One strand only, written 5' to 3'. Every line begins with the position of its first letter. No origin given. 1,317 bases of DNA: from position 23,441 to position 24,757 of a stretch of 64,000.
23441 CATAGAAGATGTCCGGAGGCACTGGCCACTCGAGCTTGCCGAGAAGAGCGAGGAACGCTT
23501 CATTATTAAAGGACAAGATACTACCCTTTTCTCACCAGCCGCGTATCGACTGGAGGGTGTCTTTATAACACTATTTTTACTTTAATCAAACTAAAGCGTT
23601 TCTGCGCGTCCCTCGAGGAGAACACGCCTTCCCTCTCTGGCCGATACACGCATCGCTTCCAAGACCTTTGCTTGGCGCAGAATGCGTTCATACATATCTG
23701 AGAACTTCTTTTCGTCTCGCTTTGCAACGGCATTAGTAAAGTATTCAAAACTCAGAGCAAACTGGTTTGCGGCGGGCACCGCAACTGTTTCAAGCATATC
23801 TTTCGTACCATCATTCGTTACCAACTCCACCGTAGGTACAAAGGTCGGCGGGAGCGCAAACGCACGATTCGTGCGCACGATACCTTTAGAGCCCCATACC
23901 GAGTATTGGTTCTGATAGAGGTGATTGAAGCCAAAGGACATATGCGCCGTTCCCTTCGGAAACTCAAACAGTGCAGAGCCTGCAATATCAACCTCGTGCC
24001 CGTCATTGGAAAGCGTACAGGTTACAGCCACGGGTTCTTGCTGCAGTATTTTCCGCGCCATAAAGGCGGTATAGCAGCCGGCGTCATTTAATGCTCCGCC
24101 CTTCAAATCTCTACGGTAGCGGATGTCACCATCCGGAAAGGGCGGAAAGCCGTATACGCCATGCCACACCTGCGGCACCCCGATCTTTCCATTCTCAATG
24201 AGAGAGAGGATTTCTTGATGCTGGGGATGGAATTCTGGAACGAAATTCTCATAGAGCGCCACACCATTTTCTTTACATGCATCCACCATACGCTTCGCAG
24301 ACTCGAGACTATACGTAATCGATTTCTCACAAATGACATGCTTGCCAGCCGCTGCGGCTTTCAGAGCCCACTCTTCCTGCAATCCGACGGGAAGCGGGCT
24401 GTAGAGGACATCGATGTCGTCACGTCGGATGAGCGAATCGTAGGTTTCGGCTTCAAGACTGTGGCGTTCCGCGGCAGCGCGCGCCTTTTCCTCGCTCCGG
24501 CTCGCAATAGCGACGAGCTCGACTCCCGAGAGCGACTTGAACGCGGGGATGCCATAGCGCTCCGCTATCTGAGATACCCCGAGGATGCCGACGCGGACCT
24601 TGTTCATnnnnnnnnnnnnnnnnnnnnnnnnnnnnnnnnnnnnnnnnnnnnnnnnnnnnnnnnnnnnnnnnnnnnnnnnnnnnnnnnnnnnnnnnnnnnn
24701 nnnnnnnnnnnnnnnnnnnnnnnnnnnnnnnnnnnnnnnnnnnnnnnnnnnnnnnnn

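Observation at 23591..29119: dTDP branched-chain 2,6-dideoxysugar (mycarose-like) pathway with a half-size 2,3-dehydratase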

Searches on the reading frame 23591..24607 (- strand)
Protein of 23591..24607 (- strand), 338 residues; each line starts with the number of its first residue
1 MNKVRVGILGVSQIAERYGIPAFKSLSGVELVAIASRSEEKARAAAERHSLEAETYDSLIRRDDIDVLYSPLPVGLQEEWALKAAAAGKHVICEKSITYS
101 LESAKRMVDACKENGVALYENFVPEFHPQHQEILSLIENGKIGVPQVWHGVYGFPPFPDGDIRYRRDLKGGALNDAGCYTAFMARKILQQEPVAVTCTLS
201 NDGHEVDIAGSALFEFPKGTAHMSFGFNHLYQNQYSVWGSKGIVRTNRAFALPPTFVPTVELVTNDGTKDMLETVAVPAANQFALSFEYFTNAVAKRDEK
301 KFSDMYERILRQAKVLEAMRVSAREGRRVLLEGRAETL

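Call 3: search_protein_families(library=pfam, proteins=[window:23591-24607:-], max_evalue=0.01)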
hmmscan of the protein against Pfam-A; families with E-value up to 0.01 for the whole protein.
window:23591-24607:- (338 aa): 4 families
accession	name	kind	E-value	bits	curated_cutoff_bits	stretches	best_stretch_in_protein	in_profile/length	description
PF01408.29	GFO_IDH_MocA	-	6.5e-21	75.7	24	1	4-121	1-119/120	Oxidoreductase family, NAD-binding Rossmann fold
PF22725.1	GFO_IDH_MocA_C3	-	5.6e-18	65.6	27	1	131-244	2-123/124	GFO/IDH/MocA C-terminal domain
PF02894.22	GFO_IDH_MocA_C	-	0.00015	22.1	22.9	1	136-329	3-216/218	Oxidoreductase family, C-terminal alpha/beta domain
PF03447.22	NAD_binding_3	-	0.001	20.2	24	1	27-119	20-114/116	Homoserine dehydrogenase, NAD binding domain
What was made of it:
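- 23591..24607 (-): KijD10/TylC1-type NDP-sugar 3-ketoreductase (Gfo/Idh/MocA), 338 aa. PF01408 + PF22725 (call 3).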

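Call 4: search_protein_families(library=ncbifam, proteins=[window:23591-24607:-], max_evalue=0.01)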
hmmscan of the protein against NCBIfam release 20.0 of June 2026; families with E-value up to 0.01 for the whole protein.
window:23591-24607:- (338 aa): 8 families
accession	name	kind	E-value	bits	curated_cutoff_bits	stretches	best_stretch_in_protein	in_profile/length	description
NF041392.1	XylDh_Gfo6_Halo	equivalog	3.9e-30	104.8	350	1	3-329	16-348/350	D-xylose 1-dehydrogenase Gfo6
TIGR04380.1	myo_inos_iolG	equivalog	3.8e-20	72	355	1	3-248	1-254/330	inositol 2-dehydrogenase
NF040723.1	UDP-GlcNAcDh_Arch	equivalog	4.5e-16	59.2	450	1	4-143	1-139/302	UDP-N-acetylglucosamine 3-dehydrogenase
NF052479.1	LevoglcsnDh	equivalog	1.2e-15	57.1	650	1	33-187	40-201/386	levoglucosan dehydrogenase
NF052679.1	InsChiInosDhIolG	equivalog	4.6e-14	52.2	540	1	4-151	3-154/343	bifunctional inositol 2-dehydrogenase/D-chiro-inositol 1-dehydrogenase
NF008607.0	PRK11579.1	subfamily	6e-11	41.9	330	1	2-143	3-143/346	oxidoreductase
NF058563.1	BT_2159_fam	equivalog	7.6e-05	21.9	650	1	4-144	1-142/350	disaccharide 3-dehydrogenase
NF007574.0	PRK10206.1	equivalog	0.00097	18.3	352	1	52-143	53-144/345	oxidoreductase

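Call 6: search_solved_structures(query=window:23591-24607:-, max_evalue=0.001)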
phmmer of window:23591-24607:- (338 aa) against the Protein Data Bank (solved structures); distinct sequences matched with E-value up to 0.001: 67 (the best 60 are shown).
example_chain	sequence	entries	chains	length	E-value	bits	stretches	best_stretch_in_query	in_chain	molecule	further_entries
3rbv_A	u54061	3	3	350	2.1e-58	201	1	2-325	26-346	Sugar 3-ketoreductase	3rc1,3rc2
3rc7_A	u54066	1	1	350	7.6e-58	199.2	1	2-325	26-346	Sugar 3-ketoreductase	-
3rcb_A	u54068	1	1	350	7.6e-58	199.2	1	2-325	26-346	Sugar 3-ketoreductase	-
3rc9_A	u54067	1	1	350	1.4e-57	198.2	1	2-325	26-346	Sugar 3-ketoreductase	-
5a02_A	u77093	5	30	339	1e-26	96.9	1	3-330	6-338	ALDOSE-ALDOSE OXIDOREDUCTASE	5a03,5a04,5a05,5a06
4had_A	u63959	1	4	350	1.1e-26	96.8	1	3-325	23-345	Probable oxidoreductase protein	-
1ofg_A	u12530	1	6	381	8.5e-25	90.6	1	7-329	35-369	GLUCOSE-FRUCTOSE OXIDOREDUCTASE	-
1ryd_A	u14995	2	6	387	9e-25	90.5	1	7-329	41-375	glucose-fructose oxidoreductase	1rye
1h6a_A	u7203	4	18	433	1.3e-24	90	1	7-329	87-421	PRECURSOR FORM OF GLUCOSE-FRUCTOSE OXIDOREDUCTASE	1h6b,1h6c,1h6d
1evj_A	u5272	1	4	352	2.4e-24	89.1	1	7-329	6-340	GLUCOSE-FRUCTOSE OXIDOREDUCTASE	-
1ydw_A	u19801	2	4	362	4.5e-24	88.2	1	3-247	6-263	AX110P-like protein | Probable oxidoreductase At4g09670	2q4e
2glx_A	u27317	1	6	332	1.8e-21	79.6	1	5-254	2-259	1,5-anhydro-D-fructose reductase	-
1zh8_A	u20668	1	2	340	1.8e-19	73.1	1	2-244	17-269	oxidoreductase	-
4koa_A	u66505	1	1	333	8e-19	70.9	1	4-197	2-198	1,5-anhydro-D-fructose reductase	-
3e9m_A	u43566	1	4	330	5.1e-16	61.7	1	2-243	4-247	Oxidoreductase, Gfo/Idh/MocA family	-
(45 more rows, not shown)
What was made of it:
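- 23591..24607 (-): KijD10 3rbv E 2.1e-58 (201 bits, residues 2-325 against 26-346); the next hit is 97 bits (call 6).
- Checked: 23591-24607, Gfo/Idh/MocA: best solved relative KijD10 (3rbv) at E 2e-58, with the next at 1e-26 (call 6).
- KijD10 is the best solved relative of the reductase by about 100 bits (call 6).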
